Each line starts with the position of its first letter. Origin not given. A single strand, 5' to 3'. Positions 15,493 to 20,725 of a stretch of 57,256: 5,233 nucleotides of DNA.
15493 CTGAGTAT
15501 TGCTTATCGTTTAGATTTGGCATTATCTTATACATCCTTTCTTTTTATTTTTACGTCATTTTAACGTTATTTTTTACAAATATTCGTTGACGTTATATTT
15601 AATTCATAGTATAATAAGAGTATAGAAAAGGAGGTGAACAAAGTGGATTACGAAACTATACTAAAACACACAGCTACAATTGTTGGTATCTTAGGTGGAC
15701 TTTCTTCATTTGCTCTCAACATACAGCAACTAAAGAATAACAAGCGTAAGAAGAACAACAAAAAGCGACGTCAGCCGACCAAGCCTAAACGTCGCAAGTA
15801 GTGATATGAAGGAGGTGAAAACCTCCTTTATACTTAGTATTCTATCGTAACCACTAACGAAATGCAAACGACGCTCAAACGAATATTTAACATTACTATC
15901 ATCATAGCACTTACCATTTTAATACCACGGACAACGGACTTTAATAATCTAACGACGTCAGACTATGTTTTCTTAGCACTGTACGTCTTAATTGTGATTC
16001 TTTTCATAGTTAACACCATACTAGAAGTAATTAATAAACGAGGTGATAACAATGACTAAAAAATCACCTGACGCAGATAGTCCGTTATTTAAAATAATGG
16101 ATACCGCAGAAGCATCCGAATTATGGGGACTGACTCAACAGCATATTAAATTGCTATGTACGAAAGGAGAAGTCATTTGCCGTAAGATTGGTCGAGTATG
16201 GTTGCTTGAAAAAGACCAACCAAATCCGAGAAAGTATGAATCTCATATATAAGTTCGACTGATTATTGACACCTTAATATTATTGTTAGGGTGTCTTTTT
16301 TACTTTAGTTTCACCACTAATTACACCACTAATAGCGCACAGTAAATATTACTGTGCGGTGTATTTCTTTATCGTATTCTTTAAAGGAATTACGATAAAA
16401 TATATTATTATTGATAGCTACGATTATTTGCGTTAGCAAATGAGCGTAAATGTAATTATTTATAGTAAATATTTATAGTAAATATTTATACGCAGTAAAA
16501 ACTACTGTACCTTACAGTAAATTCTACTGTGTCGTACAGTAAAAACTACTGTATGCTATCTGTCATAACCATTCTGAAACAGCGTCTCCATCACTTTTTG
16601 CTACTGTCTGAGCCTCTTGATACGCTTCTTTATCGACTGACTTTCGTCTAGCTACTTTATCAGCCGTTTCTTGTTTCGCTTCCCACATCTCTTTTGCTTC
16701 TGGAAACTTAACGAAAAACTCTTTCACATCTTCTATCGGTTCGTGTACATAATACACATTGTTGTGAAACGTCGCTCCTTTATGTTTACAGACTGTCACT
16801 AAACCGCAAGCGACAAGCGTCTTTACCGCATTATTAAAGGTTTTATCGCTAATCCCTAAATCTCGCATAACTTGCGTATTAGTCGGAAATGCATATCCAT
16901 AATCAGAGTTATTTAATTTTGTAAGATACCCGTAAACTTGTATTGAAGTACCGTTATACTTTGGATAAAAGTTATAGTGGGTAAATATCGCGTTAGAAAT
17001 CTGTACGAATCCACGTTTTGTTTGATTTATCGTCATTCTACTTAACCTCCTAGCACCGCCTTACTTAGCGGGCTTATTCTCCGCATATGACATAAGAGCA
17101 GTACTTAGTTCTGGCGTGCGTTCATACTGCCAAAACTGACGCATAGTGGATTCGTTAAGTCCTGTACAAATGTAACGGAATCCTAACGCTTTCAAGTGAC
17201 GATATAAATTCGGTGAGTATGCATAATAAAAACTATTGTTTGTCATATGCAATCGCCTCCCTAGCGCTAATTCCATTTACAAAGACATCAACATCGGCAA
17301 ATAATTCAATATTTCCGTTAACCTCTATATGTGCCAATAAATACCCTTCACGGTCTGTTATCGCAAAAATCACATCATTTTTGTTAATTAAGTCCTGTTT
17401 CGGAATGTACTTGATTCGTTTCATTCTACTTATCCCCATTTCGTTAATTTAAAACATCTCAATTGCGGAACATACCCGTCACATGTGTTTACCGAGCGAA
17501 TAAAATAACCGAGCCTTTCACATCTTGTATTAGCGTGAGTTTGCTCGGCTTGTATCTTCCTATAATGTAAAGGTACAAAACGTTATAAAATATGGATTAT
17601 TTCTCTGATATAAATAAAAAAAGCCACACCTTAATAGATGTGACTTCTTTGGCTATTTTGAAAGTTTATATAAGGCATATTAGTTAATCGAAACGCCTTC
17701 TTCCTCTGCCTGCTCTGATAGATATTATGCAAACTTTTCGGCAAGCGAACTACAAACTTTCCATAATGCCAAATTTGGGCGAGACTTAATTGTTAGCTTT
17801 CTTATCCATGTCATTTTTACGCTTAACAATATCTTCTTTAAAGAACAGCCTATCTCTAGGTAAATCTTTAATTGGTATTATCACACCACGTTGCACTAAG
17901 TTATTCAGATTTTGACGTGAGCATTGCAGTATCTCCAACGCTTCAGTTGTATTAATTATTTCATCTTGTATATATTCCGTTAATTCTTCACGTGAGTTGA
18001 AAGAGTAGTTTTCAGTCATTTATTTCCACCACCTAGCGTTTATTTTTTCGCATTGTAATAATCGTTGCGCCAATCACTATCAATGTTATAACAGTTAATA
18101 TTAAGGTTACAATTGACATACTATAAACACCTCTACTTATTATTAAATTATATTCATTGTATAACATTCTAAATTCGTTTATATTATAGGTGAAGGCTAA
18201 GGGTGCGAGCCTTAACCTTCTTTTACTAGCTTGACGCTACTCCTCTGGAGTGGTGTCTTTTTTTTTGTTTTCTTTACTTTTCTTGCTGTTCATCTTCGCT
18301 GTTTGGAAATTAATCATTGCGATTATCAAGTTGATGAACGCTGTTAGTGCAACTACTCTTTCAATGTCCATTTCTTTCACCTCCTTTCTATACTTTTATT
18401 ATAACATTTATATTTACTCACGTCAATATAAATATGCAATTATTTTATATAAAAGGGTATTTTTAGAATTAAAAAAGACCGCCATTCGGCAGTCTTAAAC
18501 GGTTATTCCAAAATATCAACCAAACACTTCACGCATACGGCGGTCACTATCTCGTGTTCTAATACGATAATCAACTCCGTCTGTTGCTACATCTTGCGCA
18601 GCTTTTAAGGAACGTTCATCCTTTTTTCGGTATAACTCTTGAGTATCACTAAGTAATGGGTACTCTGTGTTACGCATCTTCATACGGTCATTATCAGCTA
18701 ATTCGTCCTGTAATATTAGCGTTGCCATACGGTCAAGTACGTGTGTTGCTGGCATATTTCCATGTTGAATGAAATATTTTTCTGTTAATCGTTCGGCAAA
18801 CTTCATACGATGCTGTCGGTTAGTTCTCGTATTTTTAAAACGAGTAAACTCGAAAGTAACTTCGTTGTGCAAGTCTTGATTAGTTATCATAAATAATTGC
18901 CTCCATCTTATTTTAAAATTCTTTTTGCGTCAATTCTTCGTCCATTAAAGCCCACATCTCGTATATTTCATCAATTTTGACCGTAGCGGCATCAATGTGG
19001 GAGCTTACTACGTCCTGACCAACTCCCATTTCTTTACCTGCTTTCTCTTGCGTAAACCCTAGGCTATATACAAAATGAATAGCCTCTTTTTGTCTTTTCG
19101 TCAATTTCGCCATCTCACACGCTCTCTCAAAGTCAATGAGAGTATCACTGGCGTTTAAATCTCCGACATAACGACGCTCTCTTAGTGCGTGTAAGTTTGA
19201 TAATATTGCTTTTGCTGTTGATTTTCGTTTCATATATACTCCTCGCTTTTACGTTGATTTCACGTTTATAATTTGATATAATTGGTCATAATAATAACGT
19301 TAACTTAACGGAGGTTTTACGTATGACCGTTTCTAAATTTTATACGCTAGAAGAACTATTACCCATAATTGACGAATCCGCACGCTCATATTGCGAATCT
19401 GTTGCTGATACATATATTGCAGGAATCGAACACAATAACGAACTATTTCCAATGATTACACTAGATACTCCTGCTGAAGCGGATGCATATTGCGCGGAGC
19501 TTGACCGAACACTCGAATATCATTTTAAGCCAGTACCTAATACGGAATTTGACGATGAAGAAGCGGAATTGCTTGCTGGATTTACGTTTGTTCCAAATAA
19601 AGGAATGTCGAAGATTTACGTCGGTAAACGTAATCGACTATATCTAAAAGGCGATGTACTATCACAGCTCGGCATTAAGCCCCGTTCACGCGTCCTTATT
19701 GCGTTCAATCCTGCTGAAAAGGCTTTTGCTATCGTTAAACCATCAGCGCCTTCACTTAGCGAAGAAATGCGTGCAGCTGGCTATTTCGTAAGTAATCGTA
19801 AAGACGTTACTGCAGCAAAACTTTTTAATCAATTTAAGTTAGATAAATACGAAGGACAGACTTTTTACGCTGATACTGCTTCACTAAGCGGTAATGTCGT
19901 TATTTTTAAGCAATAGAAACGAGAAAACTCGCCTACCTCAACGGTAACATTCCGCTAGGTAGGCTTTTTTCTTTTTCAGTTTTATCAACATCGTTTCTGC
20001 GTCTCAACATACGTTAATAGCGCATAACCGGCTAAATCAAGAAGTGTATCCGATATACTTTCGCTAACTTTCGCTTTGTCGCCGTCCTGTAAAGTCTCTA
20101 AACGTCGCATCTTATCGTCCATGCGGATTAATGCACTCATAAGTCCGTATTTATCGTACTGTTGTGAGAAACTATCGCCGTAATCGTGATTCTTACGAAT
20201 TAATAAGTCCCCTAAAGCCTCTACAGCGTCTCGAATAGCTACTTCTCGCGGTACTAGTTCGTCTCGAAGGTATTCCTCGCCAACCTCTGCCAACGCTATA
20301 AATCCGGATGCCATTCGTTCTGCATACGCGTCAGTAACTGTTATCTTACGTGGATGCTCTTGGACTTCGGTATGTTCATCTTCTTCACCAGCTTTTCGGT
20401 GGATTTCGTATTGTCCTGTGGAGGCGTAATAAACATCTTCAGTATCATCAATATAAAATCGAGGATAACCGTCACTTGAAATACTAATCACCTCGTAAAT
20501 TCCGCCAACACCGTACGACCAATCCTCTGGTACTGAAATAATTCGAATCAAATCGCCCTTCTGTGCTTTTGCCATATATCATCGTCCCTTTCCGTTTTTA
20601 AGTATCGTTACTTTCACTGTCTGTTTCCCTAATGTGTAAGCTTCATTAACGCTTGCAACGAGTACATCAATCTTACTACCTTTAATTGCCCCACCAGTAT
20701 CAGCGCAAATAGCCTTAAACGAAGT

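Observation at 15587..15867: Cassette A: unannotated 52-aa Hol-Tox/TxpA-like peptide gene facing a predicted ~75-nt antisense RNA (candidate type I toxin-antitoxin)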

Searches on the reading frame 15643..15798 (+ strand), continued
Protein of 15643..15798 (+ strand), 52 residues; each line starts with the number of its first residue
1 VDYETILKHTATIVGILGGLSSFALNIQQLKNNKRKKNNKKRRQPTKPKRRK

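Call 110: list_cluster_members(proteins=[P0003, P0004, P0007, P0010, P0013, P0014, P0008, P0009])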
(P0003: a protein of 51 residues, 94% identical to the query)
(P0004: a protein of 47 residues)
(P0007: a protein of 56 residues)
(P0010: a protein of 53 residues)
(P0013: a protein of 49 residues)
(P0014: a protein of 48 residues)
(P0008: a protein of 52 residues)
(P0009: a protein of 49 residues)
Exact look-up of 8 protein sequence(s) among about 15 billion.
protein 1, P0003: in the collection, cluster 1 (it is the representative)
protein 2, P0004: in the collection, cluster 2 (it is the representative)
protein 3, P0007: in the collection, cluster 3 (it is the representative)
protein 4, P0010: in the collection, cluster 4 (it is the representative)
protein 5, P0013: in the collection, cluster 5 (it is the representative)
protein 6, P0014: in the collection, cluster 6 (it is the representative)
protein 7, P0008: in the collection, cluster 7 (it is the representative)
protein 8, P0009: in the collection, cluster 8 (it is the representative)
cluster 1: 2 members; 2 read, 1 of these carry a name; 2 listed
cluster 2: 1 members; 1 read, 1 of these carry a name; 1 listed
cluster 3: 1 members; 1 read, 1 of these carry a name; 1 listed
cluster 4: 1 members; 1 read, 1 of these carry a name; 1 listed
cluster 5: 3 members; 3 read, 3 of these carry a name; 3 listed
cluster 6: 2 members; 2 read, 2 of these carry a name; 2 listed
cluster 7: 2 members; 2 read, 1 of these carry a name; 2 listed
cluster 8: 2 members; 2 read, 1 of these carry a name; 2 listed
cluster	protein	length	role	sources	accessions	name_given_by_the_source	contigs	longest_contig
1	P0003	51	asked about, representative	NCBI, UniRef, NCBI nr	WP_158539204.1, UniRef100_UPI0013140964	hypothetical protein [Lysinibacillus capsici] | hypothetical protein n=1 Tax=Lysinibacillus capsici TaxID=2115968 RepID=UPI0013140964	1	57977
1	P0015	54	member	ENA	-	-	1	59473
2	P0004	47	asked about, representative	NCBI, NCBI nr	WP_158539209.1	hypothetical protein [Lysinibacillus capsici]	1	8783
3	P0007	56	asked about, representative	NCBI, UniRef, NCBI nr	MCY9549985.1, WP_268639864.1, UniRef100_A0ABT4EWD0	hypothetical protein [Lysinibacillus xylanilyticus] | DUF3948 domain-containing protein n=1 Tax=Lysinibacillus xylanilyticus TaxID=582475 ...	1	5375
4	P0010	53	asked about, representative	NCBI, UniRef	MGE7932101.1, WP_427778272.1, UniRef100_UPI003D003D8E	hypothetical protein [Viridibacillus arvi] | hypothetical protein n=1 Tax=Viridibacillus arvi TaxID=263475 RepID=UPI003D003D8E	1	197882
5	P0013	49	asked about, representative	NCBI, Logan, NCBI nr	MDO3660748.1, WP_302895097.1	hypothetical protein [Bacillus sp. C28GYM-DRY-1]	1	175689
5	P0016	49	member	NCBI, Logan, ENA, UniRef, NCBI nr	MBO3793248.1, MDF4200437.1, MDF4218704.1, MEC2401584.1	hypothetical protein ABES35_02390 [Bacillus subtilis] | Uncharacterized protein n=1 Tax=Bacillus subtilis TaxID=1423 RepID=A0A8I1WBU1_BACIU | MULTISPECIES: hypothetical protein [Bacillus subtilis group]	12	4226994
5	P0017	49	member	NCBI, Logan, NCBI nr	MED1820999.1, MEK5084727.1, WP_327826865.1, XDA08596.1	hypothetical protein ABZM97_09630 [Bacillus vallismortis] | hypothetical protein [Bacillus subtilis]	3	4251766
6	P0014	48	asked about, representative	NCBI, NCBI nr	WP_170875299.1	hypothetical protein [Virgibacillus pantothenticus]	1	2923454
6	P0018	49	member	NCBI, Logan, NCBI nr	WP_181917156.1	hypothetical protein [Virgibacillus dokdonensis]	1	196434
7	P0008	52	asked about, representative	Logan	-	-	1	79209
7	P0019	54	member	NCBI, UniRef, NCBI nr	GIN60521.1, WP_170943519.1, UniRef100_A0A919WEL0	hypothetical protein J27TS8_05140 [Robertmurraya siralis] | Uncharacterized protein n=1 Tax=Robertmurraya siralis TaxID=77777 RepID=A0A919WEL0_9BACI | hypothetical protein [Robertmurraya siralis]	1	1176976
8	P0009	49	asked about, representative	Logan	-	-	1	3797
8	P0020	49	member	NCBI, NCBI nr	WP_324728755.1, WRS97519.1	hypothetical protein VO178_19390 [Lysinibacillus fusiformis] | hypothetical protein [Lysinibacillus fusiformis]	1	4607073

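Call 111: search_protein_families(library=pfam, max_evalue=10, proteins=[P0007, P0006, P0013])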
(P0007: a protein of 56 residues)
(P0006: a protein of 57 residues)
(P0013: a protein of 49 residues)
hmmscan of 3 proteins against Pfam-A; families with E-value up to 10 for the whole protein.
P0007 (56 aa): 1 family
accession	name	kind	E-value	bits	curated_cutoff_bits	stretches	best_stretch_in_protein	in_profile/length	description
PF10323.15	7TM_GPCR_Srv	-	0.39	10.5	21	1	3-55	158-207/283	Serpentine type 7TM GPCR chemoreceptor Srv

P0006 (57 aa): 2 families
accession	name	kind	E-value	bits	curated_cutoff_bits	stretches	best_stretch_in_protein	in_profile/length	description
PF14927.11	Neurensin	-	0.015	15.4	27.7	1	1-46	85-129/132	Neurensin/Transmembrane protein 74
PF23670.1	PIGBOS1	-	0.4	11.3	27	1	15-54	14-53/54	PIGBOS1-like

P0013 (49 aa): 1 family
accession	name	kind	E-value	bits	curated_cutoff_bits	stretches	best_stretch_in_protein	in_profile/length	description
PF05648.19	PEX11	-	0.028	14.3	23.8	1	11-45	127-162/222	Peroxisomal biogenesis factor 11 (PEX11)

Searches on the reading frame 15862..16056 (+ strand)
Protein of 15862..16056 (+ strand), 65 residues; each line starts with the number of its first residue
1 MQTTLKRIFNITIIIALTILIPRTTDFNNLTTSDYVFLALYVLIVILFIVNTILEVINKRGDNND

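Call 10: search_protein_families(library=pfam, max_evalue=10, proteins=[window:15862-16056:+])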
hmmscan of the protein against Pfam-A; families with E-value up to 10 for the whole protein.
seq(65 aa): 5 families
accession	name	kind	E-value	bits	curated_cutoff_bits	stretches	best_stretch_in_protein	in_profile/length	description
PF06341.16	DUF1056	-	0.037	14.7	22.2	1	5-62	11-64/64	Protein of unknown function (DUF1056)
PF08229.16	SHR3_chaperone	-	0.12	11.8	25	1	3-53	57-108/188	ER membrane protein SH3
PF20633.2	CoV_NSP13_stalk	-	0.19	12.6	27.7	1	25-43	8-26/48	Coronavirus Nonstructural protein 13, stalk domain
PF15706.10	TMEM132_C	-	0.24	11.6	27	1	24-61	25-62/87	TMEM132 C-terminal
PF05820.16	Ac81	-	1.8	8.5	25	1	3-55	116-166/178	Baculoviridae AC81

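Call 11: search_protein_families(library=phrogs, max_evalue=10, proteins=[window:15862-16056:+])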
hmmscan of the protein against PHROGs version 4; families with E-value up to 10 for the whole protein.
seq(65 aa): 2 families
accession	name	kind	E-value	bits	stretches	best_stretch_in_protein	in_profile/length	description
phrog_25713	-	unknown function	0.00064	21.2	1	4-50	4-52/80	-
phrog_905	-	unknown function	0.43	11.6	1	38-65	6-32/47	-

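Call 33: search_protein_families(library=ncbifam, max_evalue=10, proteins=[window:15862-16056:+])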
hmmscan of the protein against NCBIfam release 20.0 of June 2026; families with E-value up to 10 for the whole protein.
seq(65 aa): 2 families
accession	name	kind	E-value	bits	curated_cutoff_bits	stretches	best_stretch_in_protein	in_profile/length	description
TIGR00367.1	TIGR00367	hypoth_equivalog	0.003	16.7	179.65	1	8-52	249-292/312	calcium/sodium antiporter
TIGR04104.1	cxxc_20_cxxc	subfamily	2.6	8.5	45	1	7-56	42-90/93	TIGR04104 family putative zinc finger protein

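Call 86: search_protein_families(library=pfam, alignment_id=A6, max_evalue=0.01)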
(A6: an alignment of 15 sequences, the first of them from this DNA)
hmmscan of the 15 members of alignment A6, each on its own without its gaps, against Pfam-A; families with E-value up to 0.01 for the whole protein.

A. member 1, seq(65 aa): 0 families

B. families by the number of members that match (of 15 scanned): 4 families
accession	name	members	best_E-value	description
PF03006.26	HlyIII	1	0.00047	Haemolysin-III related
PF11190.13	DUF2976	1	0.00094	Protein of unknown function (DUF2976)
PF08229.16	SHR3_chaperone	1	0.007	ER membrane protein SH3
PF07695.17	7TMR-DISM_7TM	1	0.0088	7TM diverse intracellular signalling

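Call 104: search_protein_families(library=padloc, max_evalue=0.1, proteins=[window:15862-16056:+])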
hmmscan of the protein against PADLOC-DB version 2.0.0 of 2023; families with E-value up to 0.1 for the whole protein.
seq(65 aa): 0 families

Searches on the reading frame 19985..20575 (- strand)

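Call 114: search_protein_families(library=pfam, max_evalue=0.0001, proteins=[window:19985-20575:-])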
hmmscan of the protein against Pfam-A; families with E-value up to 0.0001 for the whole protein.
window:19985-20575:- (196 aa): 1 family
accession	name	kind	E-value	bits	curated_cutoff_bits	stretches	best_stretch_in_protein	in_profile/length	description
PF07659.16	DUF1599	-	1.5e-10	41.7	25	1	128-190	1-59/61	Nucleotide modification associated domain 1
